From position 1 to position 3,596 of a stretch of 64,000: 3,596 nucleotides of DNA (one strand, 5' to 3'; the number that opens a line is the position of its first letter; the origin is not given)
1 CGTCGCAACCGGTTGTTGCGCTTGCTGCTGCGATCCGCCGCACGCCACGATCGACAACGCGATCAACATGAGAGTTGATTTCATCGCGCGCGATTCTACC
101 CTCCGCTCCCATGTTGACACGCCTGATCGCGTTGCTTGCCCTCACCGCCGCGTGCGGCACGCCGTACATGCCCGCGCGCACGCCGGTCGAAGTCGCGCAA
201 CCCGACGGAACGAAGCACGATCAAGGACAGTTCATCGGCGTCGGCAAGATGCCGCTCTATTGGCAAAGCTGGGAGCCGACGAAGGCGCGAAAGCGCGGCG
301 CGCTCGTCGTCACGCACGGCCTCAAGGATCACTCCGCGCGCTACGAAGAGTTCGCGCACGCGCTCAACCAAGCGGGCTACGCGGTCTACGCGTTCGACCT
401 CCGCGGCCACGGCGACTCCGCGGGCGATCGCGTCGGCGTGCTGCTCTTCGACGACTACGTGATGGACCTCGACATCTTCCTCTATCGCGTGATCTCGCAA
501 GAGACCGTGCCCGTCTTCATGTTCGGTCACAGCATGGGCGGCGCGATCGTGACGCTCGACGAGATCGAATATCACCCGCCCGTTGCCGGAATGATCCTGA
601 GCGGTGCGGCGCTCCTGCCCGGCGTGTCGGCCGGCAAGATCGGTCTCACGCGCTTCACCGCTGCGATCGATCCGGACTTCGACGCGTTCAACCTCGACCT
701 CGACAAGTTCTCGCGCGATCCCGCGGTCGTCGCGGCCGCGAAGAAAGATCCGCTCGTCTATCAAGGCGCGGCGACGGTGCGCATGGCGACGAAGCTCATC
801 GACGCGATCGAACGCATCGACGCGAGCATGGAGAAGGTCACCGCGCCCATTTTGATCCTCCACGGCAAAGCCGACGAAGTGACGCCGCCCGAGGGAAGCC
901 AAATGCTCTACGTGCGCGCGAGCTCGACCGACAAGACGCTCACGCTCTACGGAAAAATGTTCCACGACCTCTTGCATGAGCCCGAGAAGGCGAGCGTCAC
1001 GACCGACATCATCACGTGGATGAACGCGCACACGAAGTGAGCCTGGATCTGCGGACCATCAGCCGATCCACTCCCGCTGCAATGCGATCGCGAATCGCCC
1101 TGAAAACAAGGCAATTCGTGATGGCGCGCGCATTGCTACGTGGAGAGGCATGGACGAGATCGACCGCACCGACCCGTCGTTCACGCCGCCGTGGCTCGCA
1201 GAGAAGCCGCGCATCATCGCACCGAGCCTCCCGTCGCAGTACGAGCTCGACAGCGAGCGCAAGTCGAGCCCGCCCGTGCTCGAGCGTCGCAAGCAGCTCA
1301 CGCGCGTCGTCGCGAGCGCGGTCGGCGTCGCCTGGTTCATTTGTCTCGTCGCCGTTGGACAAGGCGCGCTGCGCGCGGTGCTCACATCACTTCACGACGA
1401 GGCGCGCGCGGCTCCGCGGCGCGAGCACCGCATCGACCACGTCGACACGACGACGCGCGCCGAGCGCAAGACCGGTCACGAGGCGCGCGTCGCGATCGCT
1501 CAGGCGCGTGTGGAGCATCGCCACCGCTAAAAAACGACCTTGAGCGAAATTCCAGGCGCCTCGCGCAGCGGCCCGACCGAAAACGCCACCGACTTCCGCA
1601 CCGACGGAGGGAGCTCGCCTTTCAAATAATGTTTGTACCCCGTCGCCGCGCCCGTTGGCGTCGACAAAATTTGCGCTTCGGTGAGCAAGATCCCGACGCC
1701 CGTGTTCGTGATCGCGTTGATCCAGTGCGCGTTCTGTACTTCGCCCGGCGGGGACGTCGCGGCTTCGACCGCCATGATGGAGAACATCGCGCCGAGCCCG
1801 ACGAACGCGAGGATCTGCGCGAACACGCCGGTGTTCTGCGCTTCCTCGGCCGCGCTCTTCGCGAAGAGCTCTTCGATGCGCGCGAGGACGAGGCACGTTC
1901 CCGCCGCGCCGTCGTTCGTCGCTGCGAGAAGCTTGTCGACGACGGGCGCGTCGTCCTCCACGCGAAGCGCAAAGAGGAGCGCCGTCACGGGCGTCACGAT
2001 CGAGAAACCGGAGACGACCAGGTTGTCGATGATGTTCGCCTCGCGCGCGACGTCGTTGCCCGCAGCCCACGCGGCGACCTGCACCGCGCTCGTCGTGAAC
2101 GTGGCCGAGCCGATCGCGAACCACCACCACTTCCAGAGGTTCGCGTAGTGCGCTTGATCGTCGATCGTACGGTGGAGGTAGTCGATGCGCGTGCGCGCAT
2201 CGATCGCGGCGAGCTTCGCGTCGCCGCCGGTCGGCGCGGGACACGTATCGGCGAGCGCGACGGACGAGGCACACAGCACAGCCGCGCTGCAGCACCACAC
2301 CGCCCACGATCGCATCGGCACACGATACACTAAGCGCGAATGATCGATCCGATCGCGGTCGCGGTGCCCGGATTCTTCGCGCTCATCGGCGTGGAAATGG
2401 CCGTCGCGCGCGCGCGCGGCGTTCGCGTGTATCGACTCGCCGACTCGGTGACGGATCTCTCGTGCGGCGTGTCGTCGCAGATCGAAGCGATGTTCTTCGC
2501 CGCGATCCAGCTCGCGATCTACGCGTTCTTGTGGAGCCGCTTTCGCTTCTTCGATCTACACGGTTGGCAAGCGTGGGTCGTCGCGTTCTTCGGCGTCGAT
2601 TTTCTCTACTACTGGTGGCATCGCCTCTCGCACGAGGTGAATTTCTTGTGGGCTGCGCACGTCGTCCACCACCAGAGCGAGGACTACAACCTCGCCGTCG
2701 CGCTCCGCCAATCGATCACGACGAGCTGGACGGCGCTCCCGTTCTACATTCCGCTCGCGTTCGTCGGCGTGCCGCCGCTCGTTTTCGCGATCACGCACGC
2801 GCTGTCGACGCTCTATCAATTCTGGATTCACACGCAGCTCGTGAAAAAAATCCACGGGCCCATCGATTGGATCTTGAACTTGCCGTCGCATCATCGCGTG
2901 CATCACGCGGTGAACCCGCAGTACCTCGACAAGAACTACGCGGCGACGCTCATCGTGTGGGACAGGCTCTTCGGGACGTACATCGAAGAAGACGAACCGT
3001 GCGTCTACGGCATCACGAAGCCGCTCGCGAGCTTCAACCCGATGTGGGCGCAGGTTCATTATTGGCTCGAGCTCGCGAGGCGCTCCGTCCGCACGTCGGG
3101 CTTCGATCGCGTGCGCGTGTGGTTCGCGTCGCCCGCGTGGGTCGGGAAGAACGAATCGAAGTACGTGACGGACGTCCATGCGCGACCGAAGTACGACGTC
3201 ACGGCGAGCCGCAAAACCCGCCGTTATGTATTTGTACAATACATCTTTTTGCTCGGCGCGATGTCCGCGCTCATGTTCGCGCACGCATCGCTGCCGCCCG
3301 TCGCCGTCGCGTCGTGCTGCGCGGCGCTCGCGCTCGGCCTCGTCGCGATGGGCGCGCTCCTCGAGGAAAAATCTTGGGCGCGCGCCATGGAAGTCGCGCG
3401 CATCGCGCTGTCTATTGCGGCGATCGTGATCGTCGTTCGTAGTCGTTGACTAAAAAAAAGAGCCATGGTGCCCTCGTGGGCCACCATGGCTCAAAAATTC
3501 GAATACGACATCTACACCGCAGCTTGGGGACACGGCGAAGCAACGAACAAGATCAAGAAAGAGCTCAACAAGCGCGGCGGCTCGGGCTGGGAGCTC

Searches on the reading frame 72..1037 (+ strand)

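Call 79: search_protein_families(library=pfam, proteins=[window:72-1037:+], max_evalue=0.001)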
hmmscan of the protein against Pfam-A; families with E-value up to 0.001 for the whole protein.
window:72-1037:+ (322 aa): 5 families
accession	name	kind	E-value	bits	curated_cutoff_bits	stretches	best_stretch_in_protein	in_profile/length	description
PF12146.15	Hydrolase_4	-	8.9e-68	228.6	27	1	73-305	2-239/239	Serine aminopeptidase, S33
PF12697.13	Abhydrolase_6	-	4.5e-15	57.3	26.3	1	79-279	2-187/217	Alpha/beta hydrolase family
PF00561.26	Abhydrolase_1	-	1.1e-13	51.9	25.8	1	77-183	2-105/245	alpha/beta hydrolase fold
PF00326.27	Peptidase_S9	-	0.00027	20.9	22.6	0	254-316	139-205/213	Prolyl oligopeptidase family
PF02129.25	Peptidase_S15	-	0.00095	19.4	23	0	67-121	10-70/262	X-Pro dipeptidyl-peptidase (S15 family)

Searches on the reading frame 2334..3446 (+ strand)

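Call 79: search_protein_families(library=pfam, proteins=[window:2334-3446:+], max_evalue=0.001)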
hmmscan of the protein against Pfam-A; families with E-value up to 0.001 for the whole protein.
window:2334-3446:+ (371 aa): 2 families
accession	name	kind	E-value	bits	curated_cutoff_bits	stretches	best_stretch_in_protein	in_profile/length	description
PF04116.19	FA_hydroxylase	-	1.3e-29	103.7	31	1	81-215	1-132/132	Fatty acid hydroxylase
PF24858.1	AGMP_C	-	0.00072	20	28.3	0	297-358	3-64/88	Alkylglycerol monooxygenase C-terminal domain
